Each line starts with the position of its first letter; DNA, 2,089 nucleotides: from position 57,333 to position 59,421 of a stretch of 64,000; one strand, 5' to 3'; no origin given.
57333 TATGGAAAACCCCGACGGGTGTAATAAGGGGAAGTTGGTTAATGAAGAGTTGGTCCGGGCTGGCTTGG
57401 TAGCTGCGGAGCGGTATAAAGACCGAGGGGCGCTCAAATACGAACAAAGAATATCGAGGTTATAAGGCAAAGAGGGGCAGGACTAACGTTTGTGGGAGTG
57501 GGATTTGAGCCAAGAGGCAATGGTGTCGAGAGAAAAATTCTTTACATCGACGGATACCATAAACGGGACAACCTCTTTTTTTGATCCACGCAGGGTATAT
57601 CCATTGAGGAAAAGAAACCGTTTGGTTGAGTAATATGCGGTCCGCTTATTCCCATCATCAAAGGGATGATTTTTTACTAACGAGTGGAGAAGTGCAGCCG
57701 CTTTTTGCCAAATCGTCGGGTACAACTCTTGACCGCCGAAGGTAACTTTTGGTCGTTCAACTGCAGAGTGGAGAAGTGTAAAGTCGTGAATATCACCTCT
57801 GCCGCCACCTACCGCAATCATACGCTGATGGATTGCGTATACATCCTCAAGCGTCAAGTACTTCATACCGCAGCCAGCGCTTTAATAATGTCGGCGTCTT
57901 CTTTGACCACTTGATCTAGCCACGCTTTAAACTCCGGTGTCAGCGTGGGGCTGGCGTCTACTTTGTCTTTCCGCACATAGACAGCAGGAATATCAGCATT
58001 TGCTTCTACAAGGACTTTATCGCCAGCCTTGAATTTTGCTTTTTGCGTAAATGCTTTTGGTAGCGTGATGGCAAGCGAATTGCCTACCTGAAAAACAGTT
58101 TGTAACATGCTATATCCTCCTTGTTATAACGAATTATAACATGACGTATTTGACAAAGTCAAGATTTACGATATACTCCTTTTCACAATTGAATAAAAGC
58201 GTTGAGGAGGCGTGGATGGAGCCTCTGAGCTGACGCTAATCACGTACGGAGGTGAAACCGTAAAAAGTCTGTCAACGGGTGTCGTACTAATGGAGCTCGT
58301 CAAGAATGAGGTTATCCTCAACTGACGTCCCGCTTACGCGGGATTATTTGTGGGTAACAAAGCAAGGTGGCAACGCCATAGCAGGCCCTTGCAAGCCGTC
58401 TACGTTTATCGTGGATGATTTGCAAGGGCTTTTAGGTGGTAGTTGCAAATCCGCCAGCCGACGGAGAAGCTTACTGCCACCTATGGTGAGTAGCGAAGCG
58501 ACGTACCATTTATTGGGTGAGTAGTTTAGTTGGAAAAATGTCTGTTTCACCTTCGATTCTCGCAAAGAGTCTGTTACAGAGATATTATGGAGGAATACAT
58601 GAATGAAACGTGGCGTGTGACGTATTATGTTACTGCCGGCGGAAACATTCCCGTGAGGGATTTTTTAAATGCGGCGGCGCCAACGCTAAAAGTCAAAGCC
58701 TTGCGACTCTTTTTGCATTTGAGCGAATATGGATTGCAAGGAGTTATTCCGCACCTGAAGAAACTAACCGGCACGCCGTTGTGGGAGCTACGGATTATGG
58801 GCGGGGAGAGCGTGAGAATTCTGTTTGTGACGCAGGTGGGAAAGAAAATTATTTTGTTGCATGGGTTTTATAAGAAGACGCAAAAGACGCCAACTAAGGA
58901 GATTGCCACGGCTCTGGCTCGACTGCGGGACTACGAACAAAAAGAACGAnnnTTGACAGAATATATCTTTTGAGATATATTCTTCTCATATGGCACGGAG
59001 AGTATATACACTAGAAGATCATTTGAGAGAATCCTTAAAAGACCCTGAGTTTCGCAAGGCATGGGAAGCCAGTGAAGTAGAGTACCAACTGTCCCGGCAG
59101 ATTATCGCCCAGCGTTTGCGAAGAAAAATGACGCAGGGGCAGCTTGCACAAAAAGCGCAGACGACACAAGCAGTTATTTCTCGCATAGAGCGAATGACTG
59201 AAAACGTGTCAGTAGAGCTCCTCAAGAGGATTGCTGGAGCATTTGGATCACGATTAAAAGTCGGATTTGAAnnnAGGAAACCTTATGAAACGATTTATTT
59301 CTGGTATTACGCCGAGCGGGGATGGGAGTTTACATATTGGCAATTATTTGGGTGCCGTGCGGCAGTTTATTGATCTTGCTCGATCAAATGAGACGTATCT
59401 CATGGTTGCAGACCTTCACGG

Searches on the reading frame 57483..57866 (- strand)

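Call 76: search_protein_families(library=pfam, proteins=[window:57483-57866:-], max_evalue=0.001)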
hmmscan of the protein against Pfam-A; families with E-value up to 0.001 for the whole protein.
window:57483-57866:- (127 aa): 1 family
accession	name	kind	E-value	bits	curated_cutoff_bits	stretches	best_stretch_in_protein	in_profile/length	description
PF02661.23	Fic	-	4.2e-19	69.6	24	1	3-85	1-93/93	Fic/DOC family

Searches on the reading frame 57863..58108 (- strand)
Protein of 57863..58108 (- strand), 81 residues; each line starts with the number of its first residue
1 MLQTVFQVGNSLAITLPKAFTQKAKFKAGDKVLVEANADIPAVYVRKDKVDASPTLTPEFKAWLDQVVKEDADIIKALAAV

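Call 76: search_protein_families(library=pfam, proteins=[window:57863-58108:-], max_evalue=0.001)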
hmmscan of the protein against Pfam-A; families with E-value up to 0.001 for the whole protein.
window:57863-58108:- (81 aa): 1 family
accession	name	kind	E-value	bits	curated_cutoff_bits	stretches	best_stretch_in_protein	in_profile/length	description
PF04014.23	MazE_antitoxin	-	6.2e-08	32.9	24.7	1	5-36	1-32/48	Antidote-toxin recognition MazE, bacterial antitoxin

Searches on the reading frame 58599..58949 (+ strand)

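Call 10: search_protein_families(library=pfam, proteins=[window:58599-58949:+], max_evalue=1)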
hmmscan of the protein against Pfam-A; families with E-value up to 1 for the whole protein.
seq(117 aa): 2 families
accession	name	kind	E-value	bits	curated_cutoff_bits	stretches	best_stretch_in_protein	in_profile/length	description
PF05973.20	Gp49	-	2.4e-20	72.8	23.9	1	21-109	1-89/90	Phage derived protein Gp49-like (DUF891)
PF25042.1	DUF7787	-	0.056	13.9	25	1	83-109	29-54/58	Domain of unknown function (DUF7787)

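Call 49: search_protein_families(library=ncbifam, proteins=[window:58599-58949:+], max_evalue=0.01)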
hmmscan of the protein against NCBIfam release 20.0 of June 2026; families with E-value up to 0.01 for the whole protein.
seq(117 aa): 1 family
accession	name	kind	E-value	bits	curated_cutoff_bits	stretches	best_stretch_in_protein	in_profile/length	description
TIGR02683.1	upstrm_HI1419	hypoth_equivalog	2.3e-05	24.7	62.85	1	56-106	42-89/95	type II toxin-antitoxin system RelE/ParE family toxin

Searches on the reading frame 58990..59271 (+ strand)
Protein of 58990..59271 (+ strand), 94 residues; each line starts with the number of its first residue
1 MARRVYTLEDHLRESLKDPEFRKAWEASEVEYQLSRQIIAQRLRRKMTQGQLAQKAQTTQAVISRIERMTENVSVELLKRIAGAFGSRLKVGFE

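Call 10: search_protein_families(library=pfam, proteins=[window:58990-59271:+], max_evalue=1)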
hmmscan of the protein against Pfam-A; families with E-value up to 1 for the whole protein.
seq(94 aa): 8 families
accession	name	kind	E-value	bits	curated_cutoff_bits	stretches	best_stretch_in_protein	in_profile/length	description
PF01381.28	HTH_3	-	1.7e-10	41.2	23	1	39-88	2-51/55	Helix-turn-helix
PF13560.12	HTH_31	-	9.8e-06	26.2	27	1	33-86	1-55/64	Helix-turn-helix domain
PF13744.12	HTH_37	-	7.7e-05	22.9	27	1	18-91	4-77/80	Helix-turn-helix domain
PF01371.25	Trp_repressor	-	0.00032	21.2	27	1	35-73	37-76/88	Trp repressor protein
PF13443.12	HTH_26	-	0.00041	21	22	1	44-86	8-51/63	Cro/C1-type HTH DNA-binding domain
PF15372.11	DUF4600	-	0.0037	18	27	1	25-81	9-62/128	Domain of unknown function (DUF4600)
PF04545.22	Sigma70_r4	-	0.032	14.2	24.1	1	35-68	9-42/50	Sigma-70, region 4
PF11268.13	DUF3071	-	0.061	13.9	26.9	1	8-76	30-95/168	Protein of unknown function (DUF3071)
